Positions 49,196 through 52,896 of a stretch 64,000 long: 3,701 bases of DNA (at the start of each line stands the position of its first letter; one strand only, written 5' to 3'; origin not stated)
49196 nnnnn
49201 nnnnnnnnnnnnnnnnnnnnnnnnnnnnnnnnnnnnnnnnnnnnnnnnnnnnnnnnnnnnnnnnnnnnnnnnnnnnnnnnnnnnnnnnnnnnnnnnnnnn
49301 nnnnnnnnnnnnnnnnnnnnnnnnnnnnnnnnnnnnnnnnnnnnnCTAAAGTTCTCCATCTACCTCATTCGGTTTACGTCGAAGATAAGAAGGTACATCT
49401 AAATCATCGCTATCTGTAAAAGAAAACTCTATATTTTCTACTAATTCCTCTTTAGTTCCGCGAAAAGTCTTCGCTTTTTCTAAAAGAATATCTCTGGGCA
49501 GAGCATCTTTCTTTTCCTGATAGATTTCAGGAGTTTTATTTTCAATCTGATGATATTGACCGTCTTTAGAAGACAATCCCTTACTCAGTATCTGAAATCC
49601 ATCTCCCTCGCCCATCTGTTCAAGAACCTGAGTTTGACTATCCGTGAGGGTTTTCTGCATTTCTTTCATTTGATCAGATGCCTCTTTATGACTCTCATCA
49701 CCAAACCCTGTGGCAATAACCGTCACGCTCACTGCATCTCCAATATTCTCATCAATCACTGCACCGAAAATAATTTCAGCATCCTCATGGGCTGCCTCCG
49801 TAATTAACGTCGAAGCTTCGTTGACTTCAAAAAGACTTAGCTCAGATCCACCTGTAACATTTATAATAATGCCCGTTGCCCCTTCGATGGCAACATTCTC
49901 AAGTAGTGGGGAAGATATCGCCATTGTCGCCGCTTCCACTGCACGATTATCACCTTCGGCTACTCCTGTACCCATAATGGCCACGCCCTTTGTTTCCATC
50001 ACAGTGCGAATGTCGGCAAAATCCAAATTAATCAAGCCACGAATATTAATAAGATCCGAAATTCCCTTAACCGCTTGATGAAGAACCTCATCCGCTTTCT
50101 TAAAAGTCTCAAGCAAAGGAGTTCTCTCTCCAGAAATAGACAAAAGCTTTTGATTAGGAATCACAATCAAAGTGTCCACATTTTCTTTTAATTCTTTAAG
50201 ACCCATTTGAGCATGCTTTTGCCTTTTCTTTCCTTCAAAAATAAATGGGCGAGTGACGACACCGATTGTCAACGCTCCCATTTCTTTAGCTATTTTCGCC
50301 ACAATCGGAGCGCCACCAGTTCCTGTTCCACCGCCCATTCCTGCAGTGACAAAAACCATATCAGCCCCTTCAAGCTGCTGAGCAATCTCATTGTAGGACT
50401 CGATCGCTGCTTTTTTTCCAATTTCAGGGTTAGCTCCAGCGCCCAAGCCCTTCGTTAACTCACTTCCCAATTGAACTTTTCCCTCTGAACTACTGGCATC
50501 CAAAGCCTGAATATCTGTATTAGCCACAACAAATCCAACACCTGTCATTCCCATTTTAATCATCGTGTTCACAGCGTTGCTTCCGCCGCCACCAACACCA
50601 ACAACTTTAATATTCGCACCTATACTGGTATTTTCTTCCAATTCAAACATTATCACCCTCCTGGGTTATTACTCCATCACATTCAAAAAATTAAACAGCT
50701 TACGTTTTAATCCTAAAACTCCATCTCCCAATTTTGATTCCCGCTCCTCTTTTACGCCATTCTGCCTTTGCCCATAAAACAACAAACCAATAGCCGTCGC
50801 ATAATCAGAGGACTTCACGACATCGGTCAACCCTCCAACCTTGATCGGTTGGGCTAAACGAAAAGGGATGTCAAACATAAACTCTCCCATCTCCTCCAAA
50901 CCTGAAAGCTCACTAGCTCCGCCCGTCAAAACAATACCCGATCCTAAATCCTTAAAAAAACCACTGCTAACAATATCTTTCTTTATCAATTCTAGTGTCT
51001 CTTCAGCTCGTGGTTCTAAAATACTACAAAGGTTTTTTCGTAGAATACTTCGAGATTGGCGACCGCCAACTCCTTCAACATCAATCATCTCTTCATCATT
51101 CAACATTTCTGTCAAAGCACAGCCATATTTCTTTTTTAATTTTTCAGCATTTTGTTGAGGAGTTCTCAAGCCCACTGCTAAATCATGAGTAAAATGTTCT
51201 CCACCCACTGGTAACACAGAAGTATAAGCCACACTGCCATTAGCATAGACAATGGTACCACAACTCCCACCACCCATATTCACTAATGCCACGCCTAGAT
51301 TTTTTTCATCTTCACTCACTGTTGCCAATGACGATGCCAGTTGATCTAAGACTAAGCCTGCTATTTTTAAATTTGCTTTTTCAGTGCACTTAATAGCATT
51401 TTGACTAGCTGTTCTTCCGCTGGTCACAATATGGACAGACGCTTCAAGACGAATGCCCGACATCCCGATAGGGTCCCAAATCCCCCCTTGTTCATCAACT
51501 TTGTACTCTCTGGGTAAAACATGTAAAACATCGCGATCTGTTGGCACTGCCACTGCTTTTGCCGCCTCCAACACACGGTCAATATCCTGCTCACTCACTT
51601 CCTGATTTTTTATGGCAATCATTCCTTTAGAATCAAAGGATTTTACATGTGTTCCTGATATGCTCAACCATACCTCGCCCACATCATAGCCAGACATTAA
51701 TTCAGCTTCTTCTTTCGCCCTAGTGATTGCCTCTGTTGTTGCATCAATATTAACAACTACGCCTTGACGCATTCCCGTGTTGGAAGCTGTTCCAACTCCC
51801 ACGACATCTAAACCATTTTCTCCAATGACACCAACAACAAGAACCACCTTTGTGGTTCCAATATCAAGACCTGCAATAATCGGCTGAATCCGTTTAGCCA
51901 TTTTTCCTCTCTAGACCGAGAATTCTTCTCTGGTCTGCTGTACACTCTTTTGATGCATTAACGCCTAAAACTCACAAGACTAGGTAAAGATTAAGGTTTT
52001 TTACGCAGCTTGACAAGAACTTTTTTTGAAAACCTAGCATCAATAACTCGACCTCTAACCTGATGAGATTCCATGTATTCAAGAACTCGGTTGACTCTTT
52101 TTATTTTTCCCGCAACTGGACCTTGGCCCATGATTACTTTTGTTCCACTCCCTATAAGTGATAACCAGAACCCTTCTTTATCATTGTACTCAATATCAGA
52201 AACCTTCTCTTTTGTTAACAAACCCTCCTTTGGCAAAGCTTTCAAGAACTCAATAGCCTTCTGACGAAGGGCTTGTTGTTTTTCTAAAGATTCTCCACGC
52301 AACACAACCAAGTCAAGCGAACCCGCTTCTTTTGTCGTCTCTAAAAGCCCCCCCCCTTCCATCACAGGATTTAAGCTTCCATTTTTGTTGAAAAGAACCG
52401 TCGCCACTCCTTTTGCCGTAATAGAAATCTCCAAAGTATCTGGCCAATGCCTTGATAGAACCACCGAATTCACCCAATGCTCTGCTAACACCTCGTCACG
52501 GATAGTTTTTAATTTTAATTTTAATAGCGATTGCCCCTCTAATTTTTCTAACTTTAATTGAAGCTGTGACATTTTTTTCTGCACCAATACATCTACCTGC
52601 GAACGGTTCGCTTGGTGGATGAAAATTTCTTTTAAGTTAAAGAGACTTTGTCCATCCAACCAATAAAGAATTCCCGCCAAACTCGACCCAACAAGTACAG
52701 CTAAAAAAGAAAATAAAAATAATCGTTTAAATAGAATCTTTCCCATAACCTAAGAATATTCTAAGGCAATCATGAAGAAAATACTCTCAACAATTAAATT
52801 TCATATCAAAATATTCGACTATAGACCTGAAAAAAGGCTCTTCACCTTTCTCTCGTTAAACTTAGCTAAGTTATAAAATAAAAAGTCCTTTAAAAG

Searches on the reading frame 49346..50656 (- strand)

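Call 63: search_protein_families(library=pfam, proteins=[window:49346-50656:-], max_evalue=0.00001)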
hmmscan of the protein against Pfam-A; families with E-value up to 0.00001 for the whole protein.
window:49346-50656:- (436 aa): 2 families
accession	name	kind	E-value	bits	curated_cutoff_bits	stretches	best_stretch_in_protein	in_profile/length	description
PF00091.31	Tubulin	-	6.9e-49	167.1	33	1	15-175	1-189/190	Tubulin/FtsZ family, GTPase domain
PF12327.13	FtsZ_C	-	5.3e-32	110.4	27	1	224-318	1-94/95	FtsZ family, C-terminal domain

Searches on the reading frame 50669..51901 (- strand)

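Call 63: search_protein_families(library=pfam, proteins=[window:50669-51901:-], max_evalue=0.00001)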
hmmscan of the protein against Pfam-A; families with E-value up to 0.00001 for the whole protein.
window:50669-51901:- (410 aa): 4 families
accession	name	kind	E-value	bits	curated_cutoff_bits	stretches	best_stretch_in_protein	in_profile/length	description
PF14450.12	FtsA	-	3e-41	141.2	31.8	1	205-372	1-127/127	Cell division protein FtsA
PF02491.25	SHS2_FTSA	-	3.5e-32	111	25.4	1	83-160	1-79/79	SHS2 domain inserted in FTSA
PF06723.19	MreB_Mbl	-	1e-06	28.2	27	1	192-351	135-305/327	MreB/Mbl protein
PF11104.14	PilM_2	-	5.3e-06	26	27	0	160-258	132-236/340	Type IV pilus assembly protein PilM;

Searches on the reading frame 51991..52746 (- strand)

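Call 63: search_protein_families(library=pfam, proteins=[window:51991-52746:-], max_evalue=0.00001)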
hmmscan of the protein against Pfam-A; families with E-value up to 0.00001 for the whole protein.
window:51991-52746:- (251 aa): 2 families
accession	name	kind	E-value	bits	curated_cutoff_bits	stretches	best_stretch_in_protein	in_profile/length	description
PF08478.15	POTRA_1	-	3.1e-08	34.2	23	1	61-110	18-67/69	POTRA domain, FtsQ-type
PF03799.20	FtsQ_DivIB_C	-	5.3e-07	30.9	21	1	123-238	7-114/114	Cell division protein FtsQ/DivIB, C-terminal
